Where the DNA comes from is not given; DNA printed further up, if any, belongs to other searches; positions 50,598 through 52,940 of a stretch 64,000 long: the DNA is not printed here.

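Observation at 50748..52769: Glycyl-tRNA synthetase paralogue that has lost catalytic motif 2: a GlyRS-derived pseudoenzyme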

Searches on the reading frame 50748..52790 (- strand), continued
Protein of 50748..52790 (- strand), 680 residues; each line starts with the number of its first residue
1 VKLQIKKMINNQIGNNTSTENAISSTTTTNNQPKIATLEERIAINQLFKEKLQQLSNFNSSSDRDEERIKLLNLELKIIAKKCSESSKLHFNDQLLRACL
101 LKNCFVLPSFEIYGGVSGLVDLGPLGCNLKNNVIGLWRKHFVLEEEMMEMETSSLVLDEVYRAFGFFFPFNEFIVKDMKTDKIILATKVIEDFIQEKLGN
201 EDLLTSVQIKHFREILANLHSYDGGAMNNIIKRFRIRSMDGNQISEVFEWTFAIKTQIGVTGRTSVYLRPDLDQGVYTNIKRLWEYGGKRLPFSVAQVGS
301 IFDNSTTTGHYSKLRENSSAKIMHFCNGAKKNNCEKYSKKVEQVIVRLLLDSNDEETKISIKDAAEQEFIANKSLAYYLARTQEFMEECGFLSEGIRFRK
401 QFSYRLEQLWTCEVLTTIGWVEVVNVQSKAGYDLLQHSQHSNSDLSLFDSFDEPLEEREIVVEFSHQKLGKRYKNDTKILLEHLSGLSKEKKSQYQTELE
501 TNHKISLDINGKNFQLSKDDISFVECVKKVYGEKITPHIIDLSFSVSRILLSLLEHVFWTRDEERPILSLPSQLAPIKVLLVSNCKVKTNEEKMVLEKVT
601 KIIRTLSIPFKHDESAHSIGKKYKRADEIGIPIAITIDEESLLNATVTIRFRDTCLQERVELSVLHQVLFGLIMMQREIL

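Call 22: search_protein_representatives(protein=window:50748-52769:-)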
Query: 673 residues. Proteins with E-value up to 0.001 (for the whole library): 4614; up to 1e-10: 1401; up to 1e-30: 323. The best 150 are listed.
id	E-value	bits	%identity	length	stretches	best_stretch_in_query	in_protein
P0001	0.0e+00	1496.2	100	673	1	1-673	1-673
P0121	8.4e-104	364.9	36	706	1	38-661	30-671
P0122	7.8e-94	332.0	35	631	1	86-665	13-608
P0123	1.3e-89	318.1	33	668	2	202-650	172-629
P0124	6.0e-88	312.5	32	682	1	51-662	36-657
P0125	7.7e-87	308.9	31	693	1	85-655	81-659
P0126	2.6e-86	307.1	34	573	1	93-662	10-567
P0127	5.4e-86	306.1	32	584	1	83-665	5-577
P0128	2.5e-85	303.9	32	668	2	79-579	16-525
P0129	5.6e-85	302.7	31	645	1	91-662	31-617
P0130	8.9e-85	302.1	31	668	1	69-662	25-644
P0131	1.7e-84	301.1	35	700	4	361-558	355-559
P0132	2.8e-84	300.4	33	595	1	83-665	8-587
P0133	4.4e-84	299.7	35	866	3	259-665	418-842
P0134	5.0e-84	299.6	33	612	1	94-665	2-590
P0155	7.7e-75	269.2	38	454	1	255-666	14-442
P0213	1.0e-54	202.8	29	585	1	93-655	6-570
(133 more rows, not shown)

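Call 23: list_cluster_members(proteins=[P0121, P0122, P0123, P0124, P0125, P0126, P0127, P0128, P0130, P0131])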
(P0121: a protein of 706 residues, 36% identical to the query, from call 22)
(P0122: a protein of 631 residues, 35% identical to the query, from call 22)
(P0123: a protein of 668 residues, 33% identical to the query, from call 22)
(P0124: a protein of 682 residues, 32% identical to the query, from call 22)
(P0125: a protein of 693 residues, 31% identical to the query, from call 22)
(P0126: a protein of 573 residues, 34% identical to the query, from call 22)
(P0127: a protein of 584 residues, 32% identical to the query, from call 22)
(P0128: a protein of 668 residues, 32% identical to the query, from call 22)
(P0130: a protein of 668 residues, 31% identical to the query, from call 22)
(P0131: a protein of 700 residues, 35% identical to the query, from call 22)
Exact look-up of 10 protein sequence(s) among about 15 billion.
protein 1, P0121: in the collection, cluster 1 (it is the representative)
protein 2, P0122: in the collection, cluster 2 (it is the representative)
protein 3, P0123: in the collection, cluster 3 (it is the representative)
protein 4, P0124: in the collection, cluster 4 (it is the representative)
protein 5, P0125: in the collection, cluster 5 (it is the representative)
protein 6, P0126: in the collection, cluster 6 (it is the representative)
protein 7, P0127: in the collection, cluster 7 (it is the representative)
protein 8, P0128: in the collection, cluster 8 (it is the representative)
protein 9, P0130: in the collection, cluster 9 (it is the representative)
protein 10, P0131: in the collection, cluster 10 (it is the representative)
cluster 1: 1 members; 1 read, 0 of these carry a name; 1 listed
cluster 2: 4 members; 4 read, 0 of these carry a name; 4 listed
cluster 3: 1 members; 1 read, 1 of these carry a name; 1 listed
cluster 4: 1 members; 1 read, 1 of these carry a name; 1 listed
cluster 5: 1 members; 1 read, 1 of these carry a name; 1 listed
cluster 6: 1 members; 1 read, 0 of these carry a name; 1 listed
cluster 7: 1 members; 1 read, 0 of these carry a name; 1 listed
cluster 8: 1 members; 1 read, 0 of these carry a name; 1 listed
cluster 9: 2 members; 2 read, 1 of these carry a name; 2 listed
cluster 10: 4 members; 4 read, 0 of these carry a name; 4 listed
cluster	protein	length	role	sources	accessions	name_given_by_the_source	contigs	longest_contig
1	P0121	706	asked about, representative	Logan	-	-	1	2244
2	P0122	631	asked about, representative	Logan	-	-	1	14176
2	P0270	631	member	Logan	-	-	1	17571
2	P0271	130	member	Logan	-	-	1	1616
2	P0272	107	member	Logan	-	-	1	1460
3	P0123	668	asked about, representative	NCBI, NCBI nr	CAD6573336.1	MAG: Glycine--tRNA ligase 1, mitochondrial [Tremellales sp. Tagirdzhanova-0007]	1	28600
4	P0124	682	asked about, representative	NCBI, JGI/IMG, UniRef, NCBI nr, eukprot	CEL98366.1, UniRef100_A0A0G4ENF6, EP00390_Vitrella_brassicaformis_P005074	unnamed protein product [Vitrella brassicaformis CCMP3155] | glycine--tRNA ligase n=1 Tax=Vitrella brassicaformis (strain CCMP3155) TaxID=1169540 ... | CEL98366.1 unnamed protein product [Vitrella brassicaformis CCMP3155]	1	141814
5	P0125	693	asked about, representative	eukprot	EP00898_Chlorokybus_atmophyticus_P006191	jgi/Chlat1/6573/Chrsp45S05938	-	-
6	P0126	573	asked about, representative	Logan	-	-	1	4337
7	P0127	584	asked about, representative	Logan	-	-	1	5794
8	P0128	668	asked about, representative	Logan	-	-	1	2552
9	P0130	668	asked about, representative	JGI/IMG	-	-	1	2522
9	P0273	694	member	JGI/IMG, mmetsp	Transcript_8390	Transcript_8390/g.10067 ORF Transcript_8390/g.10067 Transcript_8390/m.10067 type:complete ...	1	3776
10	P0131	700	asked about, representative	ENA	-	-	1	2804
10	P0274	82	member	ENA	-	-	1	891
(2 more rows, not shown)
